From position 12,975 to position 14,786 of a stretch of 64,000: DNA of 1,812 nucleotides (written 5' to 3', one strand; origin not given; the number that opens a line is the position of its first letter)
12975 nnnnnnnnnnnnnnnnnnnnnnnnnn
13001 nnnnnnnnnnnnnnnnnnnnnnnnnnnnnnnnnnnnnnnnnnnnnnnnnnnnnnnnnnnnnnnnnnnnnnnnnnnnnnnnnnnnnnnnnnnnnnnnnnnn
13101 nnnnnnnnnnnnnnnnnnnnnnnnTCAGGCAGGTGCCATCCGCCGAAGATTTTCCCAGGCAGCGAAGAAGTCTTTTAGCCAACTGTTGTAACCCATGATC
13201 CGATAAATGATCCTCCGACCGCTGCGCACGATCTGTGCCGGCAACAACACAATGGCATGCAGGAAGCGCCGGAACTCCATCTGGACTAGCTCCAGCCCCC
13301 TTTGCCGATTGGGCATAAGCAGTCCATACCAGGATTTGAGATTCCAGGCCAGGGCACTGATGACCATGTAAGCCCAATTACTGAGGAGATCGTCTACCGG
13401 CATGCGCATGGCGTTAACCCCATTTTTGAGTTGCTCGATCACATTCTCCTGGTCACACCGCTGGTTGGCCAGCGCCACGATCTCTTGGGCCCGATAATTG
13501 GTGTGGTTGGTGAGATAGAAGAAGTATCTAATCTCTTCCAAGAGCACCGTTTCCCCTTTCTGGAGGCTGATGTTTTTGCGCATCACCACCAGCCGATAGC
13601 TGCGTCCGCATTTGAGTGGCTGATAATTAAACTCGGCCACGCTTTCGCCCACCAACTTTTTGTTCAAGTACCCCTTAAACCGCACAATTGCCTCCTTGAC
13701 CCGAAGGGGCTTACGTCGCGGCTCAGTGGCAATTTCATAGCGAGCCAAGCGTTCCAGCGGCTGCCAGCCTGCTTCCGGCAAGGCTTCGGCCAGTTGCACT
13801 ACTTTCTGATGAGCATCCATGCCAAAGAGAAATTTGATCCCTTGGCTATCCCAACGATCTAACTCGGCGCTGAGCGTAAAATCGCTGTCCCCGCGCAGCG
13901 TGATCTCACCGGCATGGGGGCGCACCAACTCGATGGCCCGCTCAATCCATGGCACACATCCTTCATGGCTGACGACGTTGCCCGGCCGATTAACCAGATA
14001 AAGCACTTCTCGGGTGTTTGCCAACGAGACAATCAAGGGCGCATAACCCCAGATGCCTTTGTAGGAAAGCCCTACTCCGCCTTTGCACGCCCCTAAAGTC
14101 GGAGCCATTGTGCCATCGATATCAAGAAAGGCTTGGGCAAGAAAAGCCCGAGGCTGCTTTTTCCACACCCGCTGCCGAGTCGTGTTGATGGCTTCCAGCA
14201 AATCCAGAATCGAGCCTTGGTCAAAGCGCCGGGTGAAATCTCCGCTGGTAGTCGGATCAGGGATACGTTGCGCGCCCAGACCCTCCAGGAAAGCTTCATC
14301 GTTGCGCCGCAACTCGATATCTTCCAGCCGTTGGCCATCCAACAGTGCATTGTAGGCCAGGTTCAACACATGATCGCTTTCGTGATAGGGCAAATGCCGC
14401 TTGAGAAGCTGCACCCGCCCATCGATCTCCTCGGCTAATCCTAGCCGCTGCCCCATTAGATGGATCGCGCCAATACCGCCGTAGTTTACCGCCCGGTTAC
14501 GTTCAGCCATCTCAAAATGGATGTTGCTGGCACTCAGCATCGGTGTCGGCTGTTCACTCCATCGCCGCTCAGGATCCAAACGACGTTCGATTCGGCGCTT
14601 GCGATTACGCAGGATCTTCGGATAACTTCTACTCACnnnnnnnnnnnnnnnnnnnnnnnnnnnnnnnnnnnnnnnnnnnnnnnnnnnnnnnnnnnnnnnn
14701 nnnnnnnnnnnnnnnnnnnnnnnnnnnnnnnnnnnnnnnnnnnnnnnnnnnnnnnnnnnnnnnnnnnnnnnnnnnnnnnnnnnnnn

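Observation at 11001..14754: Head-to-tail tandem dimer of an IS1380-like element with abutted ends 4 nt apart, yet the copies have diverged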

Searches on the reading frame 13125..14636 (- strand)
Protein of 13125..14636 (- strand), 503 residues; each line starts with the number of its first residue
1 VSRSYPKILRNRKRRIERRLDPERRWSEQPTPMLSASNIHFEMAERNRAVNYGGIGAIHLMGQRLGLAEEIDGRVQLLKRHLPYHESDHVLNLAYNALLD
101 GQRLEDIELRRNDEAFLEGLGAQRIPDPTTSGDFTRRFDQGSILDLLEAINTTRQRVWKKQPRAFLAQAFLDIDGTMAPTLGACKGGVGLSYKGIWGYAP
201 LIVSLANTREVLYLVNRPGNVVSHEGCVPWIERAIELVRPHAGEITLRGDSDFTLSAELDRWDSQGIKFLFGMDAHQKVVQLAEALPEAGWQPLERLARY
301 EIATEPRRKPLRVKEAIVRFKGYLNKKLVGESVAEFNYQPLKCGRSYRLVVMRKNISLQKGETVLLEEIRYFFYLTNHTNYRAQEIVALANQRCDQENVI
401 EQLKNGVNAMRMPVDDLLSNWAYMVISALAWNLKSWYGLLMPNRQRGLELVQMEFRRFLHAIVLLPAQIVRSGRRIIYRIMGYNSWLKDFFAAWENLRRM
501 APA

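Call 10: find_encoding_contigs(protein=window:13125-14636:-, flank=10000, max_places=10)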
Protein window:13125-14636:- (503 aa): 1 contig read that carries it; 1 place shown.
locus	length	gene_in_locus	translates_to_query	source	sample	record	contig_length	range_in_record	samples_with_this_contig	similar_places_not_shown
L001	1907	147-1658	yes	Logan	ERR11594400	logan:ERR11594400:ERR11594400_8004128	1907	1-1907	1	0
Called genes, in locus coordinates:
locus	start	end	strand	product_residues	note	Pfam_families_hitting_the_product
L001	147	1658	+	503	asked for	PF13701:DDE_Tnp_1_4, PF01609:DDE_Tnp_1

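Call 16: find_related_loci(query=window:13125-14636:-, collection=genome_contigs, flank=3000)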
Query window:13125-14636:- (503 aa) in genome_contigs; peptide patterns used: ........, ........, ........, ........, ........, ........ (x = any residue, [..] = any of these).
408 stretches matched a pattern; 339 encode a relative of the query (tblastn E <= 1e-3); the best 80 are kept; 80 distinct loci.
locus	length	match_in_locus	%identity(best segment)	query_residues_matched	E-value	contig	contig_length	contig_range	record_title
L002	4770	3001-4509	85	1-503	0e+0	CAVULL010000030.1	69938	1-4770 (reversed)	MAG: uncultured Verrucomicrobiae bacterium isolate MFD06435.bin.2.21 genome assembly, contig: contig_40577, whole genome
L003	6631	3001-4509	85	1-503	0e+0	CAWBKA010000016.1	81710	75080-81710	MAG: uncultured Verrucomicrobiae bacterium isolate MFD05521.bin.2.45 genome assembly, contig: contig_15716, whole genome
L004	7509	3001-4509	86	1-503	0e+0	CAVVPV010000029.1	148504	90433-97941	MAG: uncultured Verrucomicrobiae bacterium isolate MFD02579.bin.2.20 genome assembly, contig: contig_4099, whole genome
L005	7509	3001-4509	85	1-503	0e+0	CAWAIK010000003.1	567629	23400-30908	MAG: uncultured Verrucomicrobiae bacterium isolate MFD03346.bin.2.54 genome assembly, contig: contig_11625, whole genome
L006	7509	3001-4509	86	1-503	0e+0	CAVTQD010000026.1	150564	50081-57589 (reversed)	MAG: uncultured Verrucomicrobiae bacterium isolate MFD00822.bin.2.131 genome assembly, contig: contig_141841, whole geno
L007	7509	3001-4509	86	1-503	0e+0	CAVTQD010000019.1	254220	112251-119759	MAG: uncultured Verrucomicrobiae bacterium isolate MFD00822.bin.2.131 genome assembly, contig: contig_139965, whole geno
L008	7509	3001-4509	86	1-503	0e+0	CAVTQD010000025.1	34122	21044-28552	MAG: uncultured Verrucomicrobiae bacterium isolate MFD00822.bin.2.131 genome assembly, contig: contig_141133, whole geno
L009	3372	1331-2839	86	1-503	0e+0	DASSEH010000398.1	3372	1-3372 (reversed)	MAG TPA_asm: Candidatus Angelobacter sp. isolate SMAG_U972 k141_590303, whole genome shotgun sequence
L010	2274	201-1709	85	1-503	0e+0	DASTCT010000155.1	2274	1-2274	MAG TPA_asm: Candidatus Angelobacter sp. isolate SMAG_U800 k141_643863, whole genome shotgun sequence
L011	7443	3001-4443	85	23-503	0e+0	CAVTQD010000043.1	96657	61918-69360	MAG: uncultured Verrucomicrobiae bacterium isolate MFD00822.bin.2.131 genome assembly, contig: contig_28553, whole genom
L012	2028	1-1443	87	23-503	0e+0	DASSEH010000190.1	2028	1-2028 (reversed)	MAG TPA_asm: Candidatus Angelobacter sp. isolate SMAG_U972 k141_261534, whole genome shotgun sequence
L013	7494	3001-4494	75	1-498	0e+0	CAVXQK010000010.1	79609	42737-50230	MAG: uncultured Verrucomicrobiae bacterium isolate MFD02134.bin.1.37 genome assembly, contig: contig_2831, whole genome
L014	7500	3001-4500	77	1-500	0e+0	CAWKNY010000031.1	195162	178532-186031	MAG: uncultured Verrucomicrobiae bacterium isolate MFD00962.bin.2.139 genome assembly, contig: contig_57843, whole genom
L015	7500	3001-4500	77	1-500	0e+0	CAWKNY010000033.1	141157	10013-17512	MAG: uncultured Verrucomicrobiae bacterium isolate MFD00962.bin.2.139 genome assembly, contig: contig_62803, whole genom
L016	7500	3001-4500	77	1-500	0e+0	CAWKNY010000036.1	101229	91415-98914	MAG: uncultured Verrucomicrobiae bacterium isolate MFD00962.bin.2.139 genome assembly, contig: contig_82185, whole genom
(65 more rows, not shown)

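Call 32: search_dna_similar(query=window:13125-14636:-, collection=plasmids, mode=protein, max_rows=15)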
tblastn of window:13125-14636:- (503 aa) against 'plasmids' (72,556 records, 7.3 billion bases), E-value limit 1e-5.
Records with a match: 43; places in all: 66; records where one place covers at least 80% of the query: 17.
Best place of each record, by identity: <60% 43.
By first word of the organism name: Rhodococcus 22; Loigolactobacillus 3; Mycolicibacterium 2; Dietzia 2; Limosilactobacillus 2; Corynebacterium 2; Priestia 1; Gordonia 1; Nocardioides 1; Nocardia 1; and 6 more.
By predicted mobility (MOB-suite, as given by PLSDB): mobilizable 22; non-mobilizable 16; conjugative 5.
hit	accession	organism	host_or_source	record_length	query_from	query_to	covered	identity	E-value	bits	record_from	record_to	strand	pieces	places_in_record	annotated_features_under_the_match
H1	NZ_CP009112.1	Rhodococcus opacus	soil sample, Enrichment culture with ...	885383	27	502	95%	23.2%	3e-10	71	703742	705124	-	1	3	IS1380 family transposase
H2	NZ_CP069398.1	Priestia megaterium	Homo sapiens,Pure culture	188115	61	500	87%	24.6%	6e-22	107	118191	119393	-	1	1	IS1380 family transposase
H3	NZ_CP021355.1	Rhodococcus oxybenzonivorans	river sediment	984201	50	497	89%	24.1%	5e-9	67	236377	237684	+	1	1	IS1380 family transposase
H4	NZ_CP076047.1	Rhodococcus sp. USK10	-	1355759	50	497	89%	24.1%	2e-8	65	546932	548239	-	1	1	record has no annotation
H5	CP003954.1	Rhodococcus opacus PD630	-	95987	50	497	89%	23.9%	2e-9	68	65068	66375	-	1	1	hypothetical protein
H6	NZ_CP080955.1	Rhodococcus opacus PD630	cell culture,environmental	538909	50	497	89%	23.9%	4e-9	67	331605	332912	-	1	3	IS1380 family transposase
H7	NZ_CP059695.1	Gordonia rubripertincta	Cell culture,soil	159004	50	497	89%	23.5%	4e-9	67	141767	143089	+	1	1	IS1380 family transposase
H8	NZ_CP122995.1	Mycolicibacterium aubagnense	wall sediment of Poderosa mine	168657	50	497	89%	23.5%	4e-9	67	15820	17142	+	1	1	IS1380 family transposase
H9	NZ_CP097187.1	Rhodococcus sp. GA1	cell culture,soil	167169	50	490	88%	23.6%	3e-6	58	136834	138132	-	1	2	IS1380 family transposase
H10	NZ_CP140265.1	Rhodococcus fascians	cell culture,garbage dump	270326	50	490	88%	23.6%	3e-6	58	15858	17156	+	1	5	IS1380 family transposase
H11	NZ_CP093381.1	Rhodococcus opacus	cell culture,forest soil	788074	50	502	90%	22.8%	8e-10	69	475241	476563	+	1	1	IS1380 family transposase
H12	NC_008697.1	Nocardioides sp. JS614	-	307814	45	497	90%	21.8%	3e-9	67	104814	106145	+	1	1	IS1380 family transposase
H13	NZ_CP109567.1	Nocardia sp. NBC_01377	-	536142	50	496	89%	22.0%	1e-8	66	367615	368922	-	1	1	IS1380 family transposase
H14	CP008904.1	Geobacillus sp. LC300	-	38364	53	498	89%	21.7%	4e-10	70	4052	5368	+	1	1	transposase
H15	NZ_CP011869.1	Pseudonocardia sp. HH130629-09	Apterostigma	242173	63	493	86%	22.4%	6e-7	60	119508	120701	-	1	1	IS1380 family transposase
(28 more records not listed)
